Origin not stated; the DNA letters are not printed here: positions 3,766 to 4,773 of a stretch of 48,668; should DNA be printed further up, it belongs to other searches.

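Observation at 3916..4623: Cyclodipeptide synthase (CDPS) homologue in an archaeal genome context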

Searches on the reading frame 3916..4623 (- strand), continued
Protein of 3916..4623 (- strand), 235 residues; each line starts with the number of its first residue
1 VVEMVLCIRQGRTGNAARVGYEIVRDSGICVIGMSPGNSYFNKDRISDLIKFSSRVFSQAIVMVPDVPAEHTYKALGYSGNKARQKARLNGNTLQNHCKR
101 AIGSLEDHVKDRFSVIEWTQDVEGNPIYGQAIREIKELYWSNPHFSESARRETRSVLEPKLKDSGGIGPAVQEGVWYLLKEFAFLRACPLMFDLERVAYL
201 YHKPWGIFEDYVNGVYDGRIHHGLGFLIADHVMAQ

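Call 41: fold_search(model_id=the predicted structure, library=pdb)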
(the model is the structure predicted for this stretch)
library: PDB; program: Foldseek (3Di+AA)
matches with E <= 10: 549; with E <= 0.001: 54
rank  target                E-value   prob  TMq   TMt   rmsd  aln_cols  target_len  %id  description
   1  3oqh_A                3.3e-14  1.00  0.79  0.86   3.0       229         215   19  Crystal structure of B. licheniformis CDPS yvmC-BLIC (released 2011-02-23)
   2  3oqi_A                2.1e-13  1.00  0.79  0.83   2.9       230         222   19  Crystal structure of B. licheniformis CDPS yvmC-BLIC in complex with CHES (released 2011-02-23)
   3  3oqj_B                2.7e-13  1.00  0.79  0.84   3.0       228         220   19  Crystal structure of B. licheniformis CDPS yvmC-BLIC in complex with CAPSO (released 2011-02-23)
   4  6ez3_D                3.0e-13  1.00  0.77  0.83   3.4       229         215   18  Structure of CDPS from Staphylococcus haemolyticus (released 2018-11-14)
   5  3oqh_B                4.2e-13  1.00  0.81  0.85   3.1       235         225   18  Crystal structure of B. licheniformis CDPS yvmC-BLIC (released 2011-02-23)
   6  3s7t_B                5.0e-13  1.00  0.80  0.84   3.2       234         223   18  Crystal structure of SeMet B. licheniformis CDPS YvmC-Blic (released 2011-06-22)
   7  6ez3_E                5.3e-13  1.00  0.79  0.86   3.0       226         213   17  Structure of CDPS from Staphylococcus haemolyticus (released 2018-11-14)
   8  6ez3_B                5.3e-13  1.00  0.78  0.85   3.3       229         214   16  Structure of CDPS from Staphylococcus haemolyticus (released 2018-11-14)
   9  6ez3_A                5.6e-13  1.00  0.80  0.85   3.3       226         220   18  Structure of CDPS from Staphylococcus haemolyticus (released 2018-11-14)
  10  3oqj_A                7.0e-13  1.00  0.77  0.84   3.0       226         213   19  Crystal structure of B. licheniformis CDPS yvmC-BLIC in complex with CAPSO (released 2011-02-23)
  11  6ez3_C                1.1e-12  1.00  0.77  0.83   3.4       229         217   17  Structure of CDPS from Staphylococcus haemolyticus (released 2018-11-14)
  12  7azu                  1.3e-12  1.00  0.82  0.84   2.8       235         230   19  Crystal structure of a cyclodipeptide synthase from Bacillus thermoamylovorans (released 2021-01-27)
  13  3s7t_A                1.3e-12  1.00  0.79  0.86   3.0       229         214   18  Crystal structure of SeMet B. licheniformis CDPS YvmC-Blic (released 2011-06-22)
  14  6ztu                  1.5e-12  1.00  0.82  0.84   2.7       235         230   20  Crystal structure of a cyclodipeptide synthase from Bacillus thermoamylovorans (released 2021-01-27)
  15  4q24                  4.0e-12  1.00  0.78  0.81   3.3       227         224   20  Crystal structure of Cyclo(L-leucyl-L-phenylalanyl) synthase (released 2014-10-08)
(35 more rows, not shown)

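Call 53: search_protein_representatives(protein=window:3916-4614:-)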
Query: 232 residues. Proteins with E-value up to 0.001 (for the whole library): 511; up to 1e-10: 280; up to 1e-30: 58. The best 150 are listed.
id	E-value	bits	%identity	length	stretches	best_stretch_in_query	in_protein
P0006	8.3e-61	221.8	45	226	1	9-226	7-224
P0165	4.6e-54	199.8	48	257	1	4-225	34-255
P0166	1.8e-51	191.3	45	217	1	22-225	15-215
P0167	6.1e-51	189.5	43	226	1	5-226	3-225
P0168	2.0e-50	187.9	41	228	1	14-226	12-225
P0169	6.5e-48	179.6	41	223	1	10-225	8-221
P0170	1.1e-47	178.8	41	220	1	7-225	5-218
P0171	9.2e-47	175.9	42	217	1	5-225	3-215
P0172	2.2e-46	174.6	38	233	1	6-226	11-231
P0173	2.8e-46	174.3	38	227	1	8-224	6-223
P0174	8.4e-45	169.4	37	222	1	6-225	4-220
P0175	9.3e-45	169.3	39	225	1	7-225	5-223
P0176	2.0e-44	168.2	42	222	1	17-223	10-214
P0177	1.5e-42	162.1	39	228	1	10-226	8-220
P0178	2.0e-42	161.7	34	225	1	6-225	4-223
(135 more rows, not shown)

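Call 72: search_protein_families(library=pfam, proteins=[L016:5019-6458:+, L055:3081-4517:+, L011:5971-7404:+], max_evalue=0.001)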
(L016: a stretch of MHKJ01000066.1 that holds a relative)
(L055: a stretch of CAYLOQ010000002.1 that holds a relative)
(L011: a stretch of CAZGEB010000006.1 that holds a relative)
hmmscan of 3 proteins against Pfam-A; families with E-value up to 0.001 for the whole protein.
L016:5019-6458:+ (479 aa): 2 families
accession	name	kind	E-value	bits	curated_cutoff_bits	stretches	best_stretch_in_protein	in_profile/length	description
PF16715.11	CDPS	-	4.4e-31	108.8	27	1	4-193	14-202/220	Cyclodipeptide synthase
PF00497.25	SBP_bac_3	-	4e-18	65.9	26.4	1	244-466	1-130/132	Bacterial extracellular solute-binding proteins, family 3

L055:3081-4517:+ (478 aa): 2 families
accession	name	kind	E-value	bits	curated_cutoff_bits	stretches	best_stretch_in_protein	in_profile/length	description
PF16715.11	CDPS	-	1.5e-29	103.7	27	1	15-213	21-218/220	Cyclodipeptide synthase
PF00497.25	SBP_bac_3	-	2e-13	50.7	26.4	1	248-469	1-130/132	Bacterial extracellular solute-binding proteins, family 3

L011:5971-7404:+ (477 aa): 2 families
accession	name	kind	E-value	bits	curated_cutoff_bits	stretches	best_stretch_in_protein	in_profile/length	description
PF16715.11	CDPS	-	1.4e-26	94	27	1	11-193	21-203/220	Cyclodipeptide synthase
PF00497.25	SBP_bac_3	-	5.8e-22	78.3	26.4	1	247-463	8-131/132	Bacterial extracellular solute-binding proteins, family 3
